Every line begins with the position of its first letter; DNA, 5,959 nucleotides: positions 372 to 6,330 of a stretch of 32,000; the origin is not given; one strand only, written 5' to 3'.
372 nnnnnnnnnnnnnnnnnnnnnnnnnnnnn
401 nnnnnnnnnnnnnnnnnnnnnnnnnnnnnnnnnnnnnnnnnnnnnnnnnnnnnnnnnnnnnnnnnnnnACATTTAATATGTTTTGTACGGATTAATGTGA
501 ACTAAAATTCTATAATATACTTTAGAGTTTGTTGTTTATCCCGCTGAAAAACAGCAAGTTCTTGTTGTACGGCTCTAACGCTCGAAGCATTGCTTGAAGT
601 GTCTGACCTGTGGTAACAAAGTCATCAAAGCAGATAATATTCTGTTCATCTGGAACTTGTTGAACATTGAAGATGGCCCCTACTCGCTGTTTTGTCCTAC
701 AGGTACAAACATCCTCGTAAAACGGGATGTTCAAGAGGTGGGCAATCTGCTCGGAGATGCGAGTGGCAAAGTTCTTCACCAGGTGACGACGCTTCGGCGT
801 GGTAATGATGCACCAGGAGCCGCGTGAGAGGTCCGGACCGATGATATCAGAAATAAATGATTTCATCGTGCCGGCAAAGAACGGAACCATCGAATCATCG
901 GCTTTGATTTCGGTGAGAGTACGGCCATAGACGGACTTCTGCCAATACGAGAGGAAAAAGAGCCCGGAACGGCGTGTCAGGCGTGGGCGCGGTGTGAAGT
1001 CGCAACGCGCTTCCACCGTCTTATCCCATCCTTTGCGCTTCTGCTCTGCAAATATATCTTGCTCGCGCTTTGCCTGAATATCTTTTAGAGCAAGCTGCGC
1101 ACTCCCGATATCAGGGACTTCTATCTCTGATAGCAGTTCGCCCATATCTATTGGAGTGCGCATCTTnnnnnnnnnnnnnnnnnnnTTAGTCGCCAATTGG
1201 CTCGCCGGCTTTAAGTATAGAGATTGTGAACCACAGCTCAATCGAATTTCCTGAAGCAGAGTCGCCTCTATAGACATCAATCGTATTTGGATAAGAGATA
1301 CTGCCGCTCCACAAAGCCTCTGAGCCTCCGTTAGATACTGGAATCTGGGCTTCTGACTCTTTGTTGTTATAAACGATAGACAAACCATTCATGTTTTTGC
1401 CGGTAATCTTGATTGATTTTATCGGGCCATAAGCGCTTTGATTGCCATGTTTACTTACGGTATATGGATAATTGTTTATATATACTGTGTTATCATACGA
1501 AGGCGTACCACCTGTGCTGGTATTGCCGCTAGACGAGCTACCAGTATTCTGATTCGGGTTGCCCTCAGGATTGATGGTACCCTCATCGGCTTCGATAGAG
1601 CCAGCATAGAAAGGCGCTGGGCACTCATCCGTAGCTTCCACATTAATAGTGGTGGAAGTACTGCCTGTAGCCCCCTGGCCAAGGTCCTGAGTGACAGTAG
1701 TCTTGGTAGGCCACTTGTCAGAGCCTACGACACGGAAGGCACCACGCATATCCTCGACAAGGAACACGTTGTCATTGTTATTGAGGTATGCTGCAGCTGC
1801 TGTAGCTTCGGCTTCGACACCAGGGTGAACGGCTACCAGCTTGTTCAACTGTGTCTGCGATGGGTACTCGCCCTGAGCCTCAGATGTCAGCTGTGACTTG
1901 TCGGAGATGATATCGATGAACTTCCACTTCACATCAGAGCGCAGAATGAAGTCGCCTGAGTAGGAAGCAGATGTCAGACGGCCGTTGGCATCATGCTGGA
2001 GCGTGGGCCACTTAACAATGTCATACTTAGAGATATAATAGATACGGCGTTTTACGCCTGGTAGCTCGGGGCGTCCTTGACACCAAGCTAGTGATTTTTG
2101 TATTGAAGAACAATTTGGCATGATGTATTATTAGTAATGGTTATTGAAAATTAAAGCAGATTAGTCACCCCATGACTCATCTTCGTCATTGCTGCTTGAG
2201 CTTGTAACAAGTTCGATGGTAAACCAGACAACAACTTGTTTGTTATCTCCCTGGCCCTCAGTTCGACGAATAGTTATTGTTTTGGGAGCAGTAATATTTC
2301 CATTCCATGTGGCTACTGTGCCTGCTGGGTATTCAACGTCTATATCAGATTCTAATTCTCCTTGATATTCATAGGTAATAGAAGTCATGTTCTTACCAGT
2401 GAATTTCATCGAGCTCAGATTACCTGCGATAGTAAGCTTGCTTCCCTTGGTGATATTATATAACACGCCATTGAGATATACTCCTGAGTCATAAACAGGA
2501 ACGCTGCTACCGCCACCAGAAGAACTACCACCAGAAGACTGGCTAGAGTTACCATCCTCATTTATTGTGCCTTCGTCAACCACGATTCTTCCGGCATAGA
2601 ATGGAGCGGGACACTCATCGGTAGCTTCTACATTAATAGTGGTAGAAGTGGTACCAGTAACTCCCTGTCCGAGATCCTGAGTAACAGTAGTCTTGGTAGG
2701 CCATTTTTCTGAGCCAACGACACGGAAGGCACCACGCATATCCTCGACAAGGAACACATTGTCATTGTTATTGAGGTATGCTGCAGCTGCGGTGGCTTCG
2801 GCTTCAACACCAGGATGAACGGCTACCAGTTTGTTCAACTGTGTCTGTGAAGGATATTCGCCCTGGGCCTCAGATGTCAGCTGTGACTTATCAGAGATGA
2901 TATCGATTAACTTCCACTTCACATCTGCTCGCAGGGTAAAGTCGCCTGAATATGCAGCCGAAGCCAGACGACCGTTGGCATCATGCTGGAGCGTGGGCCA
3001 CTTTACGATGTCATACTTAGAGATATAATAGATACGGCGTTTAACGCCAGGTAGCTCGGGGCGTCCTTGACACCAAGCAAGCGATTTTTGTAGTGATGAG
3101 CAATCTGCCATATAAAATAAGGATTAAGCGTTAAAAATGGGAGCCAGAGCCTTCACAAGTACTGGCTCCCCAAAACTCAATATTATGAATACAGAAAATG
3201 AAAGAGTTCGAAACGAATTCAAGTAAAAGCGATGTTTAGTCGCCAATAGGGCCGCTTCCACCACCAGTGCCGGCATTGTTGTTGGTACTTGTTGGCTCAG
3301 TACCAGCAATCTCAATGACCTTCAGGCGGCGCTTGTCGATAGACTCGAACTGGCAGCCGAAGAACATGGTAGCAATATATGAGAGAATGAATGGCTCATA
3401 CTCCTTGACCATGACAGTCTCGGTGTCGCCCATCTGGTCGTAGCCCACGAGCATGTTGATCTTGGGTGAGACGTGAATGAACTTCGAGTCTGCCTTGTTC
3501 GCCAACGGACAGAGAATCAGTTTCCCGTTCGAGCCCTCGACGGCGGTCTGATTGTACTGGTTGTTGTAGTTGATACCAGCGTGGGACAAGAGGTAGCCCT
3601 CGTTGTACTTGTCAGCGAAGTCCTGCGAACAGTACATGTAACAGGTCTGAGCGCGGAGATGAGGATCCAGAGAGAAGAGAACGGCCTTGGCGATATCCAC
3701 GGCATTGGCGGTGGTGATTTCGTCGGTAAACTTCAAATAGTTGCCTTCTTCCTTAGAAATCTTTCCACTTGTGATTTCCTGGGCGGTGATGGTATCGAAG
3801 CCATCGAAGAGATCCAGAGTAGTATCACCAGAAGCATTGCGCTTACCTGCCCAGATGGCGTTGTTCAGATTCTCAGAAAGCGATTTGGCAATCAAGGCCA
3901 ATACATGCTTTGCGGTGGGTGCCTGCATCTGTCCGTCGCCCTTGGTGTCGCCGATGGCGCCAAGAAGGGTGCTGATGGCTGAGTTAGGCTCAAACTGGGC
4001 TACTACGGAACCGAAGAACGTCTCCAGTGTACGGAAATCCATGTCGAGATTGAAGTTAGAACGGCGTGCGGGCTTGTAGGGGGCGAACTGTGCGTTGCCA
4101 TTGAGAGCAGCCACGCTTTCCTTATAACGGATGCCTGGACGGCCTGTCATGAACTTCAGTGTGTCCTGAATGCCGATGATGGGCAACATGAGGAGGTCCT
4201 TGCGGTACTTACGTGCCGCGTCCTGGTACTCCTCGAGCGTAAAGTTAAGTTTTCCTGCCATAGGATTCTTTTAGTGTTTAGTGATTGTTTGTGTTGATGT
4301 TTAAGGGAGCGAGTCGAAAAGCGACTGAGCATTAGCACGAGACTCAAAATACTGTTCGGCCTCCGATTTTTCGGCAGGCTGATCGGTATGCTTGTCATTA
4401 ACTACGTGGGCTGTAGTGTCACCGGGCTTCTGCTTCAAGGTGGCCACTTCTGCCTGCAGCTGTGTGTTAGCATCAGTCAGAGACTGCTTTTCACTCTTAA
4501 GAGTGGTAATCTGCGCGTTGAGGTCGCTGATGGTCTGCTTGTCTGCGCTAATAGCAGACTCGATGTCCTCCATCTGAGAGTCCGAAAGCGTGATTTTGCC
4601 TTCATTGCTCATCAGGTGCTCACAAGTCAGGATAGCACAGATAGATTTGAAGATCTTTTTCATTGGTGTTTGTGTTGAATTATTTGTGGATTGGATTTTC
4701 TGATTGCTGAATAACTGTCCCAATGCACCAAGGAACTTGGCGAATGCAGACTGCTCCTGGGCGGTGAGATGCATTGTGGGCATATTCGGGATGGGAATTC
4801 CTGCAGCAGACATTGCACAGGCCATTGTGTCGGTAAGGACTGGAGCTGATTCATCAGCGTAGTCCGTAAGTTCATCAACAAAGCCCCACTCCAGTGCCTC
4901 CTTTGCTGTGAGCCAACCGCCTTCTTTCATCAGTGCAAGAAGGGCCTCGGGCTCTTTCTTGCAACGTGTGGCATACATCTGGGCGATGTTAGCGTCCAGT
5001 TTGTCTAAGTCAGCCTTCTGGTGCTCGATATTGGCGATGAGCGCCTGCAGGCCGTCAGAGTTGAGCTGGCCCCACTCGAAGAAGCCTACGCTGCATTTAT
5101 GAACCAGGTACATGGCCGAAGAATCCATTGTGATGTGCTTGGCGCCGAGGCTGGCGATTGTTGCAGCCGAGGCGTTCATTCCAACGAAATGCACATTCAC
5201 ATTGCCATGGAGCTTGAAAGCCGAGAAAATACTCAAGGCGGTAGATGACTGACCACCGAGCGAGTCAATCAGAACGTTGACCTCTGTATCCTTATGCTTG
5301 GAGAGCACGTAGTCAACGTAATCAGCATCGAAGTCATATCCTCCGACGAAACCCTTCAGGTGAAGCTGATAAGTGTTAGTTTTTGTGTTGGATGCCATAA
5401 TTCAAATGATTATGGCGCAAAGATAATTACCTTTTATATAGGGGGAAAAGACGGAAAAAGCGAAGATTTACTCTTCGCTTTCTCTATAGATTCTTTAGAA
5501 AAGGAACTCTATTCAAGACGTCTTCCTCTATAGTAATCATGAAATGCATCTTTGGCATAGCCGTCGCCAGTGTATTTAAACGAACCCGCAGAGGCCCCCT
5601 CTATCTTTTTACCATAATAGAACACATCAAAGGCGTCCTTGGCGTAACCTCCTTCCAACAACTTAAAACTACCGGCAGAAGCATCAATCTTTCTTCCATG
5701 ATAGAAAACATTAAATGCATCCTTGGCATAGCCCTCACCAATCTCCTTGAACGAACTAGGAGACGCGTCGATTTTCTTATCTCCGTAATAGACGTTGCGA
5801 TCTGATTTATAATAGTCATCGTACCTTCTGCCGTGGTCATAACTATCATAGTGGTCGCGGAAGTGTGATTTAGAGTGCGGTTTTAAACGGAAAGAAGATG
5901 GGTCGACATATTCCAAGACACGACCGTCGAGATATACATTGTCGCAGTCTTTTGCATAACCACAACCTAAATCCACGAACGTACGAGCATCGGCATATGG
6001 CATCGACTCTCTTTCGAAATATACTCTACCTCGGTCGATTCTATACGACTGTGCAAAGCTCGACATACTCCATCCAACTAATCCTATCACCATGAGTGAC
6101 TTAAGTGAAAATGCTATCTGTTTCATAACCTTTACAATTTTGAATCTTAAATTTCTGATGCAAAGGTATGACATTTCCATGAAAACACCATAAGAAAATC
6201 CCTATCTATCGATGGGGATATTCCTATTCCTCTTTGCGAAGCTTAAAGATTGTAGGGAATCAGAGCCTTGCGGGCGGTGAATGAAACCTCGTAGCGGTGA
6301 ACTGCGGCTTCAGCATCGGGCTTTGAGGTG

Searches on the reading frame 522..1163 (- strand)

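Call 9: search_protein_families(library=pfam, proteins=[window:522-1163:-], max_evalue=0.01)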
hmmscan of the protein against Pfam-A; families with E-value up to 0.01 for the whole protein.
window:522-1163:- (213 aa): 1 family
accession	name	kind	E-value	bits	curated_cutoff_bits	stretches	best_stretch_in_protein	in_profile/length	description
PF00156.33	Pribosyltran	-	0.00052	19.8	26.3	1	167-200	81-114/158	Phosphoribosyl transferase domain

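Call 14: search_protein_families(library=phrogs, proteins=[window:522-1163:-], max_evalue=0.001)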
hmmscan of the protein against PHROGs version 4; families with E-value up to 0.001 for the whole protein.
window:522-1163:- (213 aa): 0 families

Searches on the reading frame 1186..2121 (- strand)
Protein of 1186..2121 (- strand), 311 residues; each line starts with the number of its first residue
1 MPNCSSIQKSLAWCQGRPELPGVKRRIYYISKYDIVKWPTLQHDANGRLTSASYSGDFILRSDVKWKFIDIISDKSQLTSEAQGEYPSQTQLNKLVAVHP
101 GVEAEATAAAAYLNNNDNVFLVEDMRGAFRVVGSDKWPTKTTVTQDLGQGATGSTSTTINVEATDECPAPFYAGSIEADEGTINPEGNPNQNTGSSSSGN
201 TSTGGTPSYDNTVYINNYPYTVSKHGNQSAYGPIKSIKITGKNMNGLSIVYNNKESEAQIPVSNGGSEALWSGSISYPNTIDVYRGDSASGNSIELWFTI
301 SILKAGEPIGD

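Call 9: search_protein_families(library=pfam, proteins=[window:1186-2121:-], max_evalue=0.01)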
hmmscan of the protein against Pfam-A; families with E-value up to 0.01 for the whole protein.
window:1186-2121:- (311 aa): 0 families

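Call 14: search_protein_families(library=phrogs, proteins=[window:1186-2121:-], max_evalue=0.001)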
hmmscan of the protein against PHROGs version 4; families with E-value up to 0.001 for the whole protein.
window:1186-2121:- (311 aa): 0 families

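Call 20: find_encoding_contigs(protein=window:1186-2121:-, flank=10000, max_places=6)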
Protein window:1186-2121:- (311 aa): 3 contigs read that carry it; 1 place shown.
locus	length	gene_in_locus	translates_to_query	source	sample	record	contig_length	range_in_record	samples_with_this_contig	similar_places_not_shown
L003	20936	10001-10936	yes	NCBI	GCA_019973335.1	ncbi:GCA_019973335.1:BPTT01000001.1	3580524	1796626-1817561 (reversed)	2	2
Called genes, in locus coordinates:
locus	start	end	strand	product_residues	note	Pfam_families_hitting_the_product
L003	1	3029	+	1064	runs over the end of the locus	PF01807:Zn_ribbon_DnaG, PF08275:DNAG_N, PF13155:Toprim_2, PF13662:Toprim_4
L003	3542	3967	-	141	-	PF00011:HSP20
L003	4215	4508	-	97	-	-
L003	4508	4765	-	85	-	PF06961:DUF1294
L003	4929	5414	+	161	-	-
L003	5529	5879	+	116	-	-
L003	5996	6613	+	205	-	PF13644:DKNYY (faint)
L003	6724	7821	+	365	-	PF00574:CLP_protease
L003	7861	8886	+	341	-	-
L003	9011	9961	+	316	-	-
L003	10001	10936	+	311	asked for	-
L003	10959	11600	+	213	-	-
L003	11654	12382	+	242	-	-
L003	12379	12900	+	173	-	-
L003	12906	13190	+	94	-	-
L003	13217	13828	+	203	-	-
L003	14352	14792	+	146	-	-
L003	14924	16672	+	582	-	-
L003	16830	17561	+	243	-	-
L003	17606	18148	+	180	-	-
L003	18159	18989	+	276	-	-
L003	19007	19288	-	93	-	-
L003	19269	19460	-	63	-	-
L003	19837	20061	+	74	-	-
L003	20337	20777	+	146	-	-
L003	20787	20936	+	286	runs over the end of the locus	PF09521:RE_NgoPII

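Call 49: find_homologous_proteins(query=L003:20337-20777:+, max_evalue=0.00001)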
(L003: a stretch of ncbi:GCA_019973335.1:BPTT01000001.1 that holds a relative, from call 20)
Query L003:20337-20777:+ (146 aa): 107 proteins with E <= 0.00001 among 113 candidates.
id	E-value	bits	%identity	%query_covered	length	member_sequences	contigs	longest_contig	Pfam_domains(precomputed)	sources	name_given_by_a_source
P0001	3.4e-96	338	100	100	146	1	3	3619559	-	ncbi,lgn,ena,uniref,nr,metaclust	ncbi:hypothetical protein PRMUPPPA20_14610 [Xylanibacter ruminicola]|uniref:Uncharacterized protein 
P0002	1.3e-81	290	86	99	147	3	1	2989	-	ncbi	-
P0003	5.4e-75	269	81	100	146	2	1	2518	-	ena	-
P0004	5.8e-74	265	80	100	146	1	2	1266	-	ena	-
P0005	5.9e-69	249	75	100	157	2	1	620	-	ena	-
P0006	1.3e-68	248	75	100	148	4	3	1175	-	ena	-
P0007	2.6e-68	247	73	100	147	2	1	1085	-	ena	-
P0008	3.2e-68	247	75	99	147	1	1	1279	-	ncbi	-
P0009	3.4e-68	247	75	99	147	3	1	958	-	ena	-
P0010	4.6e-68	246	74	99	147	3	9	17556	-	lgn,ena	-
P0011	2.0e-67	244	73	100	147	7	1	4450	-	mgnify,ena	mgnify:FL=1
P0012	2.3e-67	244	74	99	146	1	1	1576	-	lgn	-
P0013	5.3e-67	243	72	99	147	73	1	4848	-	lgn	-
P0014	5.4e-67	243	74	100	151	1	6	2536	-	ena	-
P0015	8.9e-67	242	73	100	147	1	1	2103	-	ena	-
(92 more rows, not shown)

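Call 50: find_encoding_contigs(protein=P0001, flank=10000, max_places=4)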
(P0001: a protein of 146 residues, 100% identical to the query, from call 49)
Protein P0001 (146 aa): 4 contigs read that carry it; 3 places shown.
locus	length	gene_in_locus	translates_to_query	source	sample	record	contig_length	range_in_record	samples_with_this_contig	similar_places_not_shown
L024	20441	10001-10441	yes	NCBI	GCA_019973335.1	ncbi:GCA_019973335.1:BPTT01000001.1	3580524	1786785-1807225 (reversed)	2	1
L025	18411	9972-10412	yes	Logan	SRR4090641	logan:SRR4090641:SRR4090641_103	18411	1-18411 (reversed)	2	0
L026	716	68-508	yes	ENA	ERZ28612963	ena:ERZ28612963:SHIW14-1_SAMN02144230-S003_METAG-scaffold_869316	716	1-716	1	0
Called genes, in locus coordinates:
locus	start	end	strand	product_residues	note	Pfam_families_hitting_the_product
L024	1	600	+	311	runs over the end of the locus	-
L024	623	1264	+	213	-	-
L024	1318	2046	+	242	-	-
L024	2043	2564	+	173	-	-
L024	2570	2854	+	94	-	-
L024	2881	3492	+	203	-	-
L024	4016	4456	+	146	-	-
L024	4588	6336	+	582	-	-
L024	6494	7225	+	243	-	-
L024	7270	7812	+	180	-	-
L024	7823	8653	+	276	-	-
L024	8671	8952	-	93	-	-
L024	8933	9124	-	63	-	-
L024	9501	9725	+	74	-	-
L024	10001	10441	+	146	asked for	-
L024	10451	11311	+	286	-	PF09521:RE_NgoPII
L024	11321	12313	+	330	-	PF00145:DNA_methylase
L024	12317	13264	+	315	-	PF09556:RE_HaeIII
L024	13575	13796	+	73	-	PF11387:DUF2795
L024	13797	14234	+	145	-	-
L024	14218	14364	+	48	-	-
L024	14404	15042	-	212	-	PF00092:VWA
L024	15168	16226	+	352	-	-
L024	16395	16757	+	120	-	-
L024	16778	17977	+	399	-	PF04266:ASCH (faint)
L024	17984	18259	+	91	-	PF20594:DUF6794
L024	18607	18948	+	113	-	-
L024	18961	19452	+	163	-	-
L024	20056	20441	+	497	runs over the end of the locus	PF13280:WYL, PF25583:WCX (weak)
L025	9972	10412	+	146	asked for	-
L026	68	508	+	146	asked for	-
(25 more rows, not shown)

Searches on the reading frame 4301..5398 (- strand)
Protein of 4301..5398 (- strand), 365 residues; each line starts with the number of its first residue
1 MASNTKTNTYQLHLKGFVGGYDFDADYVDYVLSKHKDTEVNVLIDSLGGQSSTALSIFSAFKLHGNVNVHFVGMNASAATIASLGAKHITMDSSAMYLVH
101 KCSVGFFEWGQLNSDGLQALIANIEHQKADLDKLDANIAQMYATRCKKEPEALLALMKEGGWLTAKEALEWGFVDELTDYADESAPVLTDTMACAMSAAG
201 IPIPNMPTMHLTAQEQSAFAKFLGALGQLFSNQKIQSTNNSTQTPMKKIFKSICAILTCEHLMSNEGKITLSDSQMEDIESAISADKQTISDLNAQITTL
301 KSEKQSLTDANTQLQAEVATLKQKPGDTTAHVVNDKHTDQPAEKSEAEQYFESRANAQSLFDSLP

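Call 9: search_protein_families(library=pfam, proteins=[window:4301-5398:-], max_evalue=0.01)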
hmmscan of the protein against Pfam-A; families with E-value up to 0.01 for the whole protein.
window:4301-5398:- (365 aa): 9 families
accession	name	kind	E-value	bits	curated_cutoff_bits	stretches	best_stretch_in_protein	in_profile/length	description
PF00574.28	CLP_protease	-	1.6e-15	57.9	20.2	1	33-178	42-179/182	Clp protease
PF04977.20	DivIC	-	0.00011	22.4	28.9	1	287-324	16-53/80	Septum formation initiator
PF06005.17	ZapB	-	0.00034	21.4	31.5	1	275-331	5-61/71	Cell division protein ZapB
PF08961.15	NRBF2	-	0.0004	20.4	36.8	1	281-332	81-132/200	Nuclear receptor-binding factor 2, autophagy regulator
PF10473.14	CENP-F_leu_zip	-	0.0027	18.2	34.5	0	275-348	53-125/140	Leucine-rich repeats of kinetochore protein Cenp-F/LEK1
PF13600.11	DUF4140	-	0.0028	18.5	27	0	266-321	44-98/98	N-terminal domain of unknown function (DUF4140)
PF16331.10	TolA_bind_tri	-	0.0033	17.9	30.1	1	273-324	3-54/76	TolA binding protein trimerisation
PF06156.18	YabA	-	0.0039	18.2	30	1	278-361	5-77/103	Initiation control protein YabA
PF04102.17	SlyX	-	0.0042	18.1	30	0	273-328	2-57/67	SlyX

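Call 14: search_protein_families(library=phrogs, proteins=[window:4301-5398:-], max_evalue=0.001)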
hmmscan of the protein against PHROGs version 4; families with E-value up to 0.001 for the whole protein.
window:4301-5398:- (365 aa): 10 families
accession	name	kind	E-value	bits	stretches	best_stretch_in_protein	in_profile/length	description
phrog_94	-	head and packaging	3.4e-32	113.7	1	3-346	74-415/622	head maturation protease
phrog_133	-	head and packaging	7.7e-25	88.6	1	8-323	18-300/668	head maturation protease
phrog_2976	-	head and packaging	1.4e-23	85.2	1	6-343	17-300/394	head maturation protease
phrog_53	-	head and packaging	1.8e-19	71.3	1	38-352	118-456/583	head maturation protease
phrog_1684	-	head and packaging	2e-17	64.6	1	26-185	61-209/284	head maturation protease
phrog_3348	-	unknown function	3.7e-15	57.1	1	37-183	67-203/386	-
phrog_1827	-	other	6.7e-10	39.6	1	3-114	18-130/202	ATP-dependent protease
phrog_5410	-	other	7.3e-07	29.7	1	34-107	52-126/323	ATP-dependent protease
phrog_5975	-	unknown function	0.00042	21.1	0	266-324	46-104/182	-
phrog_4896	-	other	0.00048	20.7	1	244-322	213-289/291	glycerophosphoryl diester phosphodiesterase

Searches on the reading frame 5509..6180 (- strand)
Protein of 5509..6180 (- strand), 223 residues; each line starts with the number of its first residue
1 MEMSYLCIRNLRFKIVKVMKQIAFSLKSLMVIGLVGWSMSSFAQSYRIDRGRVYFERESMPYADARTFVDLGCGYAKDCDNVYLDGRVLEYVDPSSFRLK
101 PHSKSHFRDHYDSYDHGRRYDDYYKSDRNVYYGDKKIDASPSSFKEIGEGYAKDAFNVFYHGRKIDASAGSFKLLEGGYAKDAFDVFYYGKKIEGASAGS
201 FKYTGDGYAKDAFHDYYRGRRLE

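Call 9: search_protein_families(library=pfam, proteins=[window:5509-6180:-], max_evalue=0.01)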
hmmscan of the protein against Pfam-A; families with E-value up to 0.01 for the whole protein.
window:5509-6180:- (223 aa): 1 family
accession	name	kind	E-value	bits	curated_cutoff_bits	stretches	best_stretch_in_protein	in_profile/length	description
PF13644.11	DKNYY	-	6e-23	82.5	25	3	167-219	86-140/141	DKNYY family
